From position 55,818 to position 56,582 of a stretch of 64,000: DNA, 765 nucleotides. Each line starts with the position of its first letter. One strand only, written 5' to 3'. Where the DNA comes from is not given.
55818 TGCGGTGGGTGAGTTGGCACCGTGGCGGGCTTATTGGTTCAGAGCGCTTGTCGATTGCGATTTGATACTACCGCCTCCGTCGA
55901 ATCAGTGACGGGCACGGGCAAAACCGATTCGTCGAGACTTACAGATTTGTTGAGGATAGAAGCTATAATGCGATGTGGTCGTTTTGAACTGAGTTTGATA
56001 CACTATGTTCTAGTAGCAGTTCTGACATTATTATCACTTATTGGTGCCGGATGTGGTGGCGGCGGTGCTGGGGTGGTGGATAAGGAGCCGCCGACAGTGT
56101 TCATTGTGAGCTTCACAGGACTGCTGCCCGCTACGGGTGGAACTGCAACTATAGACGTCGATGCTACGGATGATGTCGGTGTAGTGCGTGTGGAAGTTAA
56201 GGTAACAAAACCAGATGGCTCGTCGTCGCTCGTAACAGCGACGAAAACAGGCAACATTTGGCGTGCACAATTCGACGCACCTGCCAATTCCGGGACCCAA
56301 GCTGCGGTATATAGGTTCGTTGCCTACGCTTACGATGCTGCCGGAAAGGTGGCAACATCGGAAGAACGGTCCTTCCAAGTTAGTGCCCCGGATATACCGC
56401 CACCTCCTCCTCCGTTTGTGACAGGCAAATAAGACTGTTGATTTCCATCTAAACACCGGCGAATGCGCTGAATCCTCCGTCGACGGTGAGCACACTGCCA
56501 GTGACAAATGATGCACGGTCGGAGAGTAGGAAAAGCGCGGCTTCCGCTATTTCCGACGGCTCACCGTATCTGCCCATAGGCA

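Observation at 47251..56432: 8.7-kb gene for a 2885-aa secreted mosaic surface protein plus an overlapping small 'cap-domain' lipoprotein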

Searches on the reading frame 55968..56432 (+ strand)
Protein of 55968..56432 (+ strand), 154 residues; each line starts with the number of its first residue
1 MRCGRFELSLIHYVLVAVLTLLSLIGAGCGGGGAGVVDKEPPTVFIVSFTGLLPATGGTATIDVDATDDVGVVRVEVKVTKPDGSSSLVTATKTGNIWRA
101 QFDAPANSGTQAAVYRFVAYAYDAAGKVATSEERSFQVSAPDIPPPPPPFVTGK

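Call 6: search_protein_families(library=pfam, proteins=[window:55968-56429:+], max_evalue=0.01)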
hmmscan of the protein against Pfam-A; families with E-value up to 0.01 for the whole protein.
window:55968-56429:+ (154 aa): 3 families
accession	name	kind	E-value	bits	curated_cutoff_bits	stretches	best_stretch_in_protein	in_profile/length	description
PF17957.7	Big_7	-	2.6e-05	25.2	24.1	1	56-110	16-65/70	Bacterial Ig domain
PF19077.6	Big_13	-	0.0029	18.5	27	1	71-138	39-100/102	Bacterial Ig-like domain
PF24893.1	DUF7743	-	0.0099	16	27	0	37-142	2-101/120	Domain of unknown function (DUF7743)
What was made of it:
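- Closest known: Pfam Big_12. Different: The Ig domain of the small lipoprotein reaches only Big_7 at 25.2 bits (call 6).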

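Call 7: search_protein_families(library=ncbifam, proteins=[window:55968-56429:+], max_evalue=0.01)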
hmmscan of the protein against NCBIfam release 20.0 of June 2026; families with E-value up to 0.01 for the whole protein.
window:55968-56429:+ (154 aa): 0 families
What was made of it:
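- On S-layer protein (SLH-anchored): No SLH hit in Pfam or NCBIfam (calls 6, 7).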

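Call 17: find_encoding_contigs(protein=window:55968-56432:+, flank=10000, max_places=6)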
Protein window:55968-56432:+ (154 aa): no gene with exactly this product is on record in the collection.
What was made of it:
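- Tried and rejected: Exact-sequence look-up of the small protein found nothing on record (call 17).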

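Call 25: find_homologous_proteins(query=window:55968-56429:+, max_evalue=0.001)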
Query window:55968-56429:+ (154 aa): 7 proteins with E <= 0.001 among 292 candidates.
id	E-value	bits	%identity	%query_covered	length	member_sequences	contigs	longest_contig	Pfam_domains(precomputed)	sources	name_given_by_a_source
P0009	2.4e-85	302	90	100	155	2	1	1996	PF17957.8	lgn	-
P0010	3.1e-69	250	76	100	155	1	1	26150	-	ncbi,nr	ncbi:MAG: hypothetical protein QHI38_07255 [Armatimonadota bacterium]|nr:hypothetical protein [Armat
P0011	1.5e-56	209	63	99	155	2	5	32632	-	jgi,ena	jgi:hypothetical protein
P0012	9.8e-56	206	66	93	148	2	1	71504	-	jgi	-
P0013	1.4e-54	202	61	100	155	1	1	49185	-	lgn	-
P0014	3.2e-50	188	60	95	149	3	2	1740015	-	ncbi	ncbi:MAG: hypothetical protein ACUVRS_07440 [Armatimonadota bacterium]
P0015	6.6e-38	148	56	68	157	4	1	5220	PF13860.13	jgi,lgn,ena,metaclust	metaclust:\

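Call 26: find_encoding_contigs(protein=P0010, flank=10000, max_places=2)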
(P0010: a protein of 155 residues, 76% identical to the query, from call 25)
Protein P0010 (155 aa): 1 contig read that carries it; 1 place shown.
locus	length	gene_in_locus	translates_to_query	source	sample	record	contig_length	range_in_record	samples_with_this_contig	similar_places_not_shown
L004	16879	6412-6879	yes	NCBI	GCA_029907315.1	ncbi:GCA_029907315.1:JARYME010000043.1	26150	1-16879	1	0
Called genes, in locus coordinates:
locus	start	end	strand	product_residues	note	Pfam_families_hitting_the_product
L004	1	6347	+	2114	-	PF19078:Big_12 (weak), PF01483:P_proprotein, PF19078:Big_12 (weak)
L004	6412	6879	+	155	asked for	-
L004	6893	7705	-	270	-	PF00106:adh_short, PF08659:KR (weak), PF13561:adh_short_C2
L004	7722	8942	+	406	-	PF07221:GlcNAc_2-epim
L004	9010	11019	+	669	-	PF20581:DUF6785, PF20580:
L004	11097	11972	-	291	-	PF01408:GFO_IDH_MocA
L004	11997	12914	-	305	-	-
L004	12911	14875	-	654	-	PF22666:Glyco_hydro_2_N2, PF00703:Glyco_hydro_2 (weak), PF02836:Glyco_hydro_2_C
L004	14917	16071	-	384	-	PF01321:Creatinase_N (faint), PF00557:Peptidase_M24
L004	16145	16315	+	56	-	-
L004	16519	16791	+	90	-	PF00196:GerE, PF08281:Sigma70_r4_2 (weak)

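Call 27: find_encoding_contigs(protein=P0014, flank=10000, max_places=2)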
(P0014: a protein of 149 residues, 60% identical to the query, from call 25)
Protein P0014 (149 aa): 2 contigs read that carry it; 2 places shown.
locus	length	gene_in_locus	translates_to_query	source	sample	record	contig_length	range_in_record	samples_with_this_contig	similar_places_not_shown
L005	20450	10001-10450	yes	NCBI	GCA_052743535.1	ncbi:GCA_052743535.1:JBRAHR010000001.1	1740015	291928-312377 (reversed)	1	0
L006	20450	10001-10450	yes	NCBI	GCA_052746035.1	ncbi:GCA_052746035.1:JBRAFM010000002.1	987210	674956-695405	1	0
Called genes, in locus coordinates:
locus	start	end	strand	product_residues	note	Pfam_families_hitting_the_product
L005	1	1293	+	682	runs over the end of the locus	-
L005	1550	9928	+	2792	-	PF19078:Big_12 (faint), PF01483:P_proprotein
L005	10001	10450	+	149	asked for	-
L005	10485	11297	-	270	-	PF00106:adh_short, PF13561:adh_short_C2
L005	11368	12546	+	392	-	PF07221:GlcNAc_2-epim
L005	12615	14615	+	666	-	PF20581:DUF6785, PF20580:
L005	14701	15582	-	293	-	PF01408:GFO_IDH_MocA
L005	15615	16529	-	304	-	-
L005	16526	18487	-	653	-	PF22666:Glyco_hydro_2_N2, PF00703:Glyco_hydro_2, PF02836:Glyco_hydro_2_C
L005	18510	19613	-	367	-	PF00557:Peptidase_M24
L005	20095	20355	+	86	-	PF00196:GerE, PF08281:Sigma70_r4_2 (weak)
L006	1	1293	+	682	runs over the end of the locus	-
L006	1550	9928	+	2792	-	PF19078:Big_12 (faint), PF01483:P_proprotein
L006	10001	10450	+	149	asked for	-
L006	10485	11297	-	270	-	PF00106:adh_short, PF13561:adh_short_C2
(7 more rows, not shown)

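Call 28: find_encoding_contigs(protein=P0012, flank=10000, max_places=2)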
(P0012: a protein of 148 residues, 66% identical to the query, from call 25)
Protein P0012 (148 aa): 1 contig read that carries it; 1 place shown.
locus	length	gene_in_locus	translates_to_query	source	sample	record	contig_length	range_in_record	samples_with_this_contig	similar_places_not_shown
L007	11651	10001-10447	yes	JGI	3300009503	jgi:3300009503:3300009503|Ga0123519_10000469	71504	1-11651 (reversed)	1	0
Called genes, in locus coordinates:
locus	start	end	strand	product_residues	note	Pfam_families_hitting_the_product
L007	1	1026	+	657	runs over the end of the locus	-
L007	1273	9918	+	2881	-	PF01483:P_proprotein, PF19078:Big_12 (weak)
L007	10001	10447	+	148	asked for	-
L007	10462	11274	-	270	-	PF00106:adh_short, PF08659:KR (faint), PF13561:adh_short_C2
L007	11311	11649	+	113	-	?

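Call 55: find_encoding_contigs(protein=P0011, flank=10000, max_places=2)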
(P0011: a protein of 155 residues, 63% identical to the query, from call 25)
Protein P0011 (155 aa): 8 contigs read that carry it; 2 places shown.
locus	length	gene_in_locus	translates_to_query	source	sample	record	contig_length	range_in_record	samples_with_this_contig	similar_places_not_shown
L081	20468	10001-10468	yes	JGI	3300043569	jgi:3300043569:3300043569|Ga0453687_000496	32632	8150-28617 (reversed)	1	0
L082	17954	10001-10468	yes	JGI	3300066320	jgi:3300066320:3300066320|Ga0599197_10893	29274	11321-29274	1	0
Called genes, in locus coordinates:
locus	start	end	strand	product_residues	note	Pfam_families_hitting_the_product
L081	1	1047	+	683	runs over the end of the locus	-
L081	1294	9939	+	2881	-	PF01483:P_proprotein, PF19078:Big_12 (weak)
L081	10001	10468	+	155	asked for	-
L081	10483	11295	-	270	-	PF00106:adh_short, PF13561:adh_short_C2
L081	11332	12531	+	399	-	PF07221:GlcNAc_2-epim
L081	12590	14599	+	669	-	PF20581:DUF6785, PF20580:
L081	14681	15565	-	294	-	PF01408:GFO_IDH_MocA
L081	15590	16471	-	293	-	-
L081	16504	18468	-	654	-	PF22666:Glyco_hydro_2_N2, PF00703:Glyco_hydro_2, PF02836:Glyco_hydro_2_C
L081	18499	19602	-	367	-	PF00557:Peptidase_M24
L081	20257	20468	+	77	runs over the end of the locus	PF14279:HNH_5 (weak)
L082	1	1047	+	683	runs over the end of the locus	-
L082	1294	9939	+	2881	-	PF01483:P_proprotein, PF19078:Big_12 (weak)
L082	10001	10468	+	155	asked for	-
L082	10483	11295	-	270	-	PF00106:adh_short, PF13561:adh_short_C2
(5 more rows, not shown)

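Call 56: find_encoding_contigs(protein=P0013, flank=10000, max_places=2)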
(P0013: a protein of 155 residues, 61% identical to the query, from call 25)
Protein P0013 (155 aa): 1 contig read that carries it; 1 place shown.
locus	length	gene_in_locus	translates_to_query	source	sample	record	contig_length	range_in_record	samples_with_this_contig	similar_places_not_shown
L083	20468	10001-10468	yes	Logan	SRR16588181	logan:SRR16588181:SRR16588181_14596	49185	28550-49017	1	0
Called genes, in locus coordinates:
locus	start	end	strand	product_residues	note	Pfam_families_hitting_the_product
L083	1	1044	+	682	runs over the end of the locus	-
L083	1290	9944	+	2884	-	PF19078:Big_12 (faint), PF01483:P_proprotein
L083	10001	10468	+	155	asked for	-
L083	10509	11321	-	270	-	PF00106:adh_short, PF13561:adh_short_C2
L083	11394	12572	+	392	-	PF07221:GlcNAc_2-epim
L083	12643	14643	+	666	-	PF20581:DUF6785, PF20580:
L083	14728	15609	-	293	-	PF01408:GFO_IDH_MocA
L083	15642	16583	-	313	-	-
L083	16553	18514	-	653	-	PF22666:Glyco_hydro_2_N2, PF00703:Glyco_hydro_2, PF02836:Glyco_hydro_2_C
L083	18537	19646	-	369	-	PF01321:Creatinase_N (weak), PF00557:Peptidase_M24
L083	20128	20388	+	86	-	PF00196:GerE, PF08281:Sigma70_r4_2 (weak)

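Call 57: find_encoding_contigs(protein=P0015, flank=10000, max_places=2)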
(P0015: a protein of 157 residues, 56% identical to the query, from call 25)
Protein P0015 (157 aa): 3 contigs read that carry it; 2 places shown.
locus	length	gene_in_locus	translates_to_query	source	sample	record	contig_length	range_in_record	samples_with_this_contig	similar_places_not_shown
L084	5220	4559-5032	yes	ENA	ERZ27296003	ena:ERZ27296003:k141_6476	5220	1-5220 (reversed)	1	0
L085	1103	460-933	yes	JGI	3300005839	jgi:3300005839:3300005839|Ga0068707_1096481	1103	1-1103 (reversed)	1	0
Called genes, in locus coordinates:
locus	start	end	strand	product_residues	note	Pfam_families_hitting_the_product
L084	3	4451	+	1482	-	?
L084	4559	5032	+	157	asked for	PF13860:FlgD_ig (faint)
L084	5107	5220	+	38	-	?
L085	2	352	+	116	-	?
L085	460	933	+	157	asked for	PF13860:FlgD_ig (faint)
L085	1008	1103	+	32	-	?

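Call 70: find_related_loci(query=A3, collection=metagenome_contigs, flank=3000)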
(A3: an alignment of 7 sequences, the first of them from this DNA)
Query A3 (154 aa) in metagenome_contigs; peptide patterns used: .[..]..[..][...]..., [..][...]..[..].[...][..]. (x = any residue, [..] = any of these).
600 stretches matched a pattern (row limit reached: there are more); 97 encode a relative of the query (tblastn E <= 1e-3); the best 80 are kept; 80 distinct loci.
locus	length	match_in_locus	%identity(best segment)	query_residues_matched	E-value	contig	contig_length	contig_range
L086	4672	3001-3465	63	1-154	2e-49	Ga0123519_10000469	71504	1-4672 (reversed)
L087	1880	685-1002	57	38-142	7e-34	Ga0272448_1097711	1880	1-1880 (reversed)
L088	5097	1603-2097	41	38-146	7e-9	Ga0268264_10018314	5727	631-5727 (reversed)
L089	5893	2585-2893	34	33-145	1e-8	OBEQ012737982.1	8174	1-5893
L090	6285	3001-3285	36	31-139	1e-8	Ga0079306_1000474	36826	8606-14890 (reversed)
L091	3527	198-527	36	35-151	1e-8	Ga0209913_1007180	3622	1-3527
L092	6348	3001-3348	37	23-147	2e-8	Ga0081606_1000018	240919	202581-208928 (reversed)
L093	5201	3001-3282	38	36-139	3e-8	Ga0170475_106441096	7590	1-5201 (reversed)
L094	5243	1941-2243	39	38-146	4e-8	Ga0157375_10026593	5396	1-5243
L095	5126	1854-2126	37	38-139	8e-8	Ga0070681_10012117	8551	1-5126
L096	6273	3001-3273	37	38-139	8e-8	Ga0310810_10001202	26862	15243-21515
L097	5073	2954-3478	36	33-128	1e-7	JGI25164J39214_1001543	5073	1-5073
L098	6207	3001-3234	36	60-146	1e-7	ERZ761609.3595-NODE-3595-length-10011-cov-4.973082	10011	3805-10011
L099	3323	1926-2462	33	33-152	2e-7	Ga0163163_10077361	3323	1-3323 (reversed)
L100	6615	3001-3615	32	2-132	3e-7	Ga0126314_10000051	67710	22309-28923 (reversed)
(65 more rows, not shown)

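Call 83: find_homologous_proteins(query=A4, max_evalue=0.001)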
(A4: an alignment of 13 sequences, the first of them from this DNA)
Query A4 (13 sequences) (154 aa, profile of the alignment): 56 proteins with E <= 0.001 among 8000 candidates.
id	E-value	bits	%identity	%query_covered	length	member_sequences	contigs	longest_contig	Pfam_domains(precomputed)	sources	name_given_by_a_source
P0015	1.8e-50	189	56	68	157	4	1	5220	PF13860.13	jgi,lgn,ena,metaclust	metaclust:\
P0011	5.6e-49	184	63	99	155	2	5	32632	-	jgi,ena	jgi:hypothetical protein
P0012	2.3e-48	182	66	93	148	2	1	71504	-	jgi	-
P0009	4.7e-48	181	90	100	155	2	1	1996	PF17957.8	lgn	-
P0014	7.5e-48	180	60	95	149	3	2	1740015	-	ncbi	ncbi:MAG: hypothetical protein ACUVRS_07440 [Armatimonadota bacterium]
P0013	9.4e-48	180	61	100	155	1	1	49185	-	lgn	-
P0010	6.0e-47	177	76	100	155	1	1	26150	-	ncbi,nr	ncbi:MAG: hypothetical protein QHI38_07255 [Armatimonadota bacterium]|nr:hypothetical protein [Armat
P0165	4.7e-43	165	31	52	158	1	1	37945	-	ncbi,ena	-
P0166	1.3e-41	160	53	73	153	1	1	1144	-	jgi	-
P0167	1.4e-41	160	33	70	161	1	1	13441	-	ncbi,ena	-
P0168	5.3e-40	155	50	73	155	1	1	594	-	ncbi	-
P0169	1.8e-39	153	48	73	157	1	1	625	-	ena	-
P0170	1.3e-38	150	27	49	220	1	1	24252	-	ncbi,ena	-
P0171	8.5e-38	148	26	97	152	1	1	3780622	-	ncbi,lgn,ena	-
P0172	2.8e-34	136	29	77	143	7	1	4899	-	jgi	jgi:hypothetical protein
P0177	3.8e-29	119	28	49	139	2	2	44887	-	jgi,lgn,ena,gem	-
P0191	1.1e-15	76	36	73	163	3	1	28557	PF17957.8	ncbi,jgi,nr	ncbi:MAG TPA: hypothetical protein GX715_04190 [Armatimonadetes bacterium]|nr:hypothetical protein [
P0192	1.4e-15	75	29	85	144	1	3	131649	PF24893.1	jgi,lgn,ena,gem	-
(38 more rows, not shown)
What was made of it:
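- The lipoprotein family is rare: about 45 clusters of 139-184 aa among 5.8 billion proteins, and every named one is Armatimonadota (call 83).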

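Call 84: find_encoding_contigs(protein=P0177, flank=7000, max_places=2)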
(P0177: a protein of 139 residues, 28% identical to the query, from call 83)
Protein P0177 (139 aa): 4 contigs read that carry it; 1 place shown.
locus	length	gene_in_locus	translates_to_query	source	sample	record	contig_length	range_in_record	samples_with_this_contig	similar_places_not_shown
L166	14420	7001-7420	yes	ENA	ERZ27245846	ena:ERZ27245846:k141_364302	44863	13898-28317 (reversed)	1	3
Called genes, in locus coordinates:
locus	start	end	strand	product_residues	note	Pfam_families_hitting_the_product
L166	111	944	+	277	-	PF04909:Amidohydro_2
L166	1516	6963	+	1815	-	PF13287:Fn3_assoc, PF13290:CHB_HEX_C_1, PF19078:Big_12 (faint)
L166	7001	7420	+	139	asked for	-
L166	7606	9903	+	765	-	PF03648:Glyco_hydro_67N (weak), PF16126:DUF4838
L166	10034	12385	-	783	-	PF18961:DUF5703_N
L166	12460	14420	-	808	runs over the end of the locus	-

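Call 85: find_encoding_contigs(protein=P0192, flank=7000, max_places=2)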
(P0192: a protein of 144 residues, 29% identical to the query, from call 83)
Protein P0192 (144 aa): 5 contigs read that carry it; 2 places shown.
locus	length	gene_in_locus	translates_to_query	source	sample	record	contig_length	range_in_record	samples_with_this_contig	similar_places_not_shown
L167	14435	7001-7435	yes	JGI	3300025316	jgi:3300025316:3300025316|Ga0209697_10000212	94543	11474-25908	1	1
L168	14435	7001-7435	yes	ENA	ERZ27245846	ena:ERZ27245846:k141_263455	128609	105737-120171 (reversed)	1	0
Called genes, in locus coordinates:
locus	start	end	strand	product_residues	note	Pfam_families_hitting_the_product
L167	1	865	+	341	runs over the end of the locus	PF01408:GFO_IDH_MocA, PF02894:GFO_IDH_MocA_C (weak), PF22725:GFO_IDH_MocA_C3 (weak)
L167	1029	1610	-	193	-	PF04525:LOR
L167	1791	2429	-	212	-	-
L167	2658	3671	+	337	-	PF03706:LPG_synthase_TM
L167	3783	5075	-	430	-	PF00005:ABC_tran, PF02463:SMC_N (weak), PF13304:AAA_21 (faint), PF27219:MJ0874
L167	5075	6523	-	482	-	PF01554:MatE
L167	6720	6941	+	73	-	-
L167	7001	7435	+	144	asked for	PF24893:DUF7743 (weak)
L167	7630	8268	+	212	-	PF00440:TetR_N, PF17932:TetR_C_24 (weak), PF17938:TetR_C_29 (faint)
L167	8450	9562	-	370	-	PF02073:Peptidase_M29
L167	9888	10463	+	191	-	PF02525:Flavodoxin_2 (weak), PF03358:FMN_red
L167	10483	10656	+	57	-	-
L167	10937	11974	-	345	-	PF00515:TPR_1 (weak)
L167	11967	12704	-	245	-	PF01522:Polysacc_deac_1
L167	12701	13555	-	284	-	PF01522:Polysacc_deac_1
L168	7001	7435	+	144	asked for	PF24893:DUF7743 (weak)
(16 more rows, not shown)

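Call 86: find_encoding_contigs(protein=P0191, flank=7000, max_places=2)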
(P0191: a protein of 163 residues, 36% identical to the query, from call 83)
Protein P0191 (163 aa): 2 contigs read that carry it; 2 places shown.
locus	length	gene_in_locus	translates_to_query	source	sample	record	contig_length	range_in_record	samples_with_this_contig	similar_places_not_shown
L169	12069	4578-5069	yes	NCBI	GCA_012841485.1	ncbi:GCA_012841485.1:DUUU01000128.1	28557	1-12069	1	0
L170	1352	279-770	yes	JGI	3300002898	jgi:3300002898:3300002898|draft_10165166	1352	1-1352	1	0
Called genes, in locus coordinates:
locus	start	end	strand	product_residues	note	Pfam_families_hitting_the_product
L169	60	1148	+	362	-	PF01193:RNA_pol_L, PF01000:RNA_pol_A_bac, PF03118:RNA_pol_A_CTD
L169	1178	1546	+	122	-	PF01196:Ribosomal_L17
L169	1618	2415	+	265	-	PF01416:PseudoU_synth_1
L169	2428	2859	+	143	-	PF00572:Ribosomal_L13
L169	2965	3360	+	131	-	PF00380:Ribosomal_S9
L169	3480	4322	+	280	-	PF00877:NLPC_P60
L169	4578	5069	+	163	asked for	PF17957:Big_7 (faint)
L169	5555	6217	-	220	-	PF07963:N_methyl, PF07596:SBP_bac_10 (faint)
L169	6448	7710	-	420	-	PF04734:Ceramidase_alk (weak)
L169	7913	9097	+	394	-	-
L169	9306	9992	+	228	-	PF00460:Flg_bb_rod (weak), PF22692:LlgE_F_G_D1, PF06429:Flg_bbr_C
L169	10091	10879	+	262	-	PF00460:Flg_bb_rod, PF22692:LlgE_F_G_D1, PF06429:Flg_bbr_C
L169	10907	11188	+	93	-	PF04316:FlgM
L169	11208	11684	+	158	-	PF05130:FlgN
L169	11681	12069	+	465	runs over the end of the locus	PF00460:Flg_bb_rod (weak), PF22638:FlgK_D1, PF06429:Flg_bbr_C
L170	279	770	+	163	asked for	PF17957:Big_7 (faint)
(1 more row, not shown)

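Call 95: search_protein_families(library=pfam, proteins=[L166:1516-6963:+], max_evalue=0.001)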
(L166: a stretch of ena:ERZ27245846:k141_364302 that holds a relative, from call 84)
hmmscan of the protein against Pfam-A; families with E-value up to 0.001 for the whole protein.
L166:1516-6963:+ (1815 aa): 3 families
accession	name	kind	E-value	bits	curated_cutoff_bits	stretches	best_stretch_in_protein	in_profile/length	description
PF13290.12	CHB_HEX_C_1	-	4.1e-18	65.5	22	1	546-612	1-67/67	Chitobiase/beta-hexosaminidase C-terminal domain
PF19078.6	Big_12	-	8.6e-18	64.9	27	2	1420-1518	2-98/102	Bacterial Ig-like domain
PF13287.12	Fn3_assoc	-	1e-11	45.2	23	1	557-615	1-59/59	Fn3 associated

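Call 100: search_solved_structures(query=A4, max_evalue=1)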
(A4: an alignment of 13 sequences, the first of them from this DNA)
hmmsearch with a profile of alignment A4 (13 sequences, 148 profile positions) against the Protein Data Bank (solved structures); distinct sequences matched with E-value up to 1: 26.
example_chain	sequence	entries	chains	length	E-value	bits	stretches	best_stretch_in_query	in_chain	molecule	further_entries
2yn3_A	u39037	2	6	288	0.0071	19.5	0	67-139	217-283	PUTATIVE INNER MEMBRANE PROTEIN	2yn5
9e7m_Ja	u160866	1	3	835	0.0087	19.3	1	28-143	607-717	Tip attachment protein J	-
3pmq_A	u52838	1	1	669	0.0093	19.2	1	12-67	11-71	Decaheme cytochrome c MtrF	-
8iyk_J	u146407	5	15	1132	0.013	18.7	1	28-143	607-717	Tip attachment protein J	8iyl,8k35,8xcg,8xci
6tqd_A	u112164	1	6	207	0.022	17.9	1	94-139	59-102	Intimin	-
9kvu_A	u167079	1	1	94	0.023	17.9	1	39-137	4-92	bacterial immunoglobulin domain B1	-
5jyl_B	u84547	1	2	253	0.03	17.5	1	24-67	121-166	scFv TSP7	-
6ttd_A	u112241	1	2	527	0.033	17.4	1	7-66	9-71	Multicopper oxidase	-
7o7g_A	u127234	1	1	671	0.039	17.1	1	2-70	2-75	Extracellular iron oxide respiratory system surface decaheme cytochrome c component MtrC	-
7qth_A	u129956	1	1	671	0.042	17.1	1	2-70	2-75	Extracellular iron oxide respiratory system surface decaheme cytochrome c component MtrC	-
9mgb_a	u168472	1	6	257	0.044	17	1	16-66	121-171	CL33 scFv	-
4l9d_A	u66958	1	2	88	0.047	16.9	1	76-140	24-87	Protease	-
5hm9_A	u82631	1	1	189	0.095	15.9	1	22-79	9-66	MamO protease domain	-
5hma_A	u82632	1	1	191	0.098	15.9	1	22-79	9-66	Trypsin-like serine protease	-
9cn2_B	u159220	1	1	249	0.11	15.7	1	20-66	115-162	Neutralizing scFv 4B6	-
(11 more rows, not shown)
